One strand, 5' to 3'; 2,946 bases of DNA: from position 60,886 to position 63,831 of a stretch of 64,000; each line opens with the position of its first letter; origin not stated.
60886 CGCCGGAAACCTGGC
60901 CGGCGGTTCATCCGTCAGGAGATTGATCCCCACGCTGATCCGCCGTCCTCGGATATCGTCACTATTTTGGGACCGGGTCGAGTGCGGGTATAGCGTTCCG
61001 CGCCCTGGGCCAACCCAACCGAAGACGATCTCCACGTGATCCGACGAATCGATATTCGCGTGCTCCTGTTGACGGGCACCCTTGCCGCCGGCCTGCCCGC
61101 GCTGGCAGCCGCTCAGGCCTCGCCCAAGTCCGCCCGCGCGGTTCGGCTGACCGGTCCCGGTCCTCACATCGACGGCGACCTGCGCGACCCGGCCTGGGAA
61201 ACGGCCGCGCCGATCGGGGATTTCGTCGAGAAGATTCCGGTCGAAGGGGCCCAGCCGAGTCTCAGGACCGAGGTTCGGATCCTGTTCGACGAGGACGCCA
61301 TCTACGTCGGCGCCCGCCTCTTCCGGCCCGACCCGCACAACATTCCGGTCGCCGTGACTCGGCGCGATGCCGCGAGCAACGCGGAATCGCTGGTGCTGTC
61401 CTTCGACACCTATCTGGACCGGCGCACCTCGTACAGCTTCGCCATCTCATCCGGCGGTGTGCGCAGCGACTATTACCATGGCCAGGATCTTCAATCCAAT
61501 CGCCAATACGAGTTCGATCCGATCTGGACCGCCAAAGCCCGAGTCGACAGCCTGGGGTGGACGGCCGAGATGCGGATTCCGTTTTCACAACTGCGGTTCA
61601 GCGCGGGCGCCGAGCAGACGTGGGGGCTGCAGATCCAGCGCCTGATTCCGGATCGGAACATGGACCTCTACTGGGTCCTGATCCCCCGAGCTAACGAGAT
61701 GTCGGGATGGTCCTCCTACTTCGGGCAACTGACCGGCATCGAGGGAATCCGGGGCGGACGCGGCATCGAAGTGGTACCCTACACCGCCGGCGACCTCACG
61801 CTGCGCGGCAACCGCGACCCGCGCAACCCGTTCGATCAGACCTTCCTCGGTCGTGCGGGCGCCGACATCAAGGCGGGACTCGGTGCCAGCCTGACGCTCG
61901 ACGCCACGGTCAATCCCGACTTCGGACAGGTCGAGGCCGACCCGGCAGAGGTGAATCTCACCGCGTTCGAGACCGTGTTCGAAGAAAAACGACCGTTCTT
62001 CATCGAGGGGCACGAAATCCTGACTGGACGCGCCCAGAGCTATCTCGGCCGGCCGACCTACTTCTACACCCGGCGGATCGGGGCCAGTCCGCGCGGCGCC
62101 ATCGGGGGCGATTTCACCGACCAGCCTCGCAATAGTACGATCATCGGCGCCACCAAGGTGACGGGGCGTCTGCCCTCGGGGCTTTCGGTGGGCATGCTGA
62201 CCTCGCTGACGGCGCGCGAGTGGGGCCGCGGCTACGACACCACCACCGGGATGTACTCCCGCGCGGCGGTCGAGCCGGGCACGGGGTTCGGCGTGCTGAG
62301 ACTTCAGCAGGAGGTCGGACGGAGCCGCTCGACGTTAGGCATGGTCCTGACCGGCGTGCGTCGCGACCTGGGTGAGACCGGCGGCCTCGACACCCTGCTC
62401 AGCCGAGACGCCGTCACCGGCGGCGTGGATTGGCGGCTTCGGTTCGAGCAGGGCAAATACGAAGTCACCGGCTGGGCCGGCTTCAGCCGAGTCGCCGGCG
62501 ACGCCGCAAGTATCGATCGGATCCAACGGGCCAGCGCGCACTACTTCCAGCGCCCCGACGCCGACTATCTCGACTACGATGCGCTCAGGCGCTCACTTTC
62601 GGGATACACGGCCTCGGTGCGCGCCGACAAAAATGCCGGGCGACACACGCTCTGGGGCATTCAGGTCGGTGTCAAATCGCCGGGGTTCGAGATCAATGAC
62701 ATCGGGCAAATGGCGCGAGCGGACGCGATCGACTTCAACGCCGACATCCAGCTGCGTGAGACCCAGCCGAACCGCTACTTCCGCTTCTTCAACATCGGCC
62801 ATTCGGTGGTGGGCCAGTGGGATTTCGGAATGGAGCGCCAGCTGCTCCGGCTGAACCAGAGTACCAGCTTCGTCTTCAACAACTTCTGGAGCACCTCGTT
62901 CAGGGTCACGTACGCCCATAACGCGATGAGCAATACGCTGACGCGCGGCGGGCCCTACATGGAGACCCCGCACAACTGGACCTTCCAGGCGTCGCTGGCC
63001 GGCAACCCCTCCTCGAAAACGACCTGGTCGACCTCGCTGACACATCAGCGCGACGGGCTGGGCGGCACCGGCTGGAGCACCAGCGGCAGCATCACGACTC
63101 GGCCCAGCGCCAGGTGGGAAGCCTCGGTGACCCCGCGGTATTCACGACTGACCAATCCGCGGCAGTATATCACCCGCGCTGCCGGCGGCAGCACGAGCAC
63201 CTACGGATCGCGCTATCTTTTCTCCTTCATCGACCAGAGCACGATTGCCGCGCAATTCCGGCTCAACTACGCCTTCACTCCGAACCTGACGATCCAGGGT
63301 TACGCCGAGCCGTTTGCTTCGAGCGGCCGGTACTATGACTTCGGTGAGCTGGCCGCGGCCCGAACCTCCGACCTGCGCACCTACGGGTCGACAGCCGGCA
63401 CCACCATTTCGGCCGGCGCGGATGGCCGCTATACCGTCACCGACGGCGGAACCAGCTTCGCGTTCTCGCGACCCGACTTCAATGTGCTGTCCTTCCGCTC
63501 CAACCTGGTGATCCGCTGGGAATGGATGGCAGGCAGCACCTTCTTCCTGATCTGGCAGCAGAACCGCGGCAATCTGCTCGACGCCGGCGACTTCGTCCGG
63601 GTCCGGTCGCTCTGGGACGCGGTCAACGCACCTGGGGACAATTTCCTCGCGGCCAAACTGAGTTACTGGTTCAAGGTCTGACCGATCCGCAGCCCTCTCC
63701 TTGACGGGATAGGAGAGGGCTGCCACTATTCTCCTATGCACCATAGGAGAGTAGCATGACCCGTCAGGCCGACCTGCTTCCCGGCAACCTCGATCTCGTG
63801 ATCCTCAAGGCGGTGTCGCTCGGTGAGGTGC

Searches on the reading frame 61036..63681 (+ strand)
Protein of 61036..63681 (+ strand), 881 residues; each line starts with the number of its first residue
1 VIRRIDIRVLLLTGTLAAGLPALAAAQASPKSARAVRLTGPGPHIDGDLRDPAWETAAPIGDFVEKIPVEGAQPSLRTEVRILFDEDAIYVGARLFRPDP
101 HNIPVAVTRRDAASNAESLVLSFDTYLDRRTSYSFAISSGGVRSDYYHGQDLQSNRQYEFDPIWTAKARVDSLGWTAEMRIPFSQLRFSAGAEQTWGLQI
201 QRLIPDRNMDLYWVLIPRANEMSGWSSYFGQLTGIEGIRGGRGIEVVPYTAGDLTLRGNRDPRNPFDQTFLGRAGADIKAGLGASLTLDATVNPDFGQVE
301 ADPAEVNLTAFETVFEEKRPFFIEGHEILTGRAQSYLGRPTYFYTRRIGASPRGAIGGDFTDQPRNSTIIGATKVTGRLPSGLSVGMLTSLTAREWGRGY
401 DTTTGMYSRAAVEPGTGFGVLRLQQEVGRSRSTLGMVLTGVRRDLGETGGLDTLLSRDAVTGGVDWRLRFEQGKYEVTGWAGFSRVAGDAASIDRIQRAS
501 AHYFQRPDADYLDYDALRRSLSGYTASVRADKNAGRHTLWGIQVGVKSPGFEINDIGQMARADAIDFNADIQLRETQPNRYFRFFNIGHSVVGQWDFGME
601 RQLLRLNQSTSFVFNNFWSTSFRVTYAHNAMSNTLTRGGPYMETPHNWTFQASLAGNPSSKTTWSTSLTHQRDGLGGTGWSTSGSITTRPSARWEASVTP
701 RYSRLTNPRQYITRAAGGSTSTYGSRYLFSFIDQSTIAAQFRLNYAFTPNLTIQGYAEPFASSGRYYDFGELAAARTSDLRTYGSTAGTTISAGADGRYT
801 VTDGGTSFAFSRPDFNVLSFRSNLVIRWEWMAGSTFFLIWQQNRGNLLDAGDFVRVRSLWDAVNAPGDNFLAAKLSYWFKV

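Call 59: search_protein_families(library=pfam, proteins=[window:61036-63681:+], max_evalue=0.0001)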
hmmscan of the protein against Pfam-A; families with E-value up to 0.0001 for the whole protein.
window:61036-63681:+ (881 aa): 1 family
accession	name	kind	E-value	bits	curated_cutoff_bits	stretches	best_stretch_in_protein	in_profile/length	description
PF19313.5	DUF5916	-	3e-56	191.8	22.6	1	268-878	22-562/572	Domain of unknown function (DUF5916)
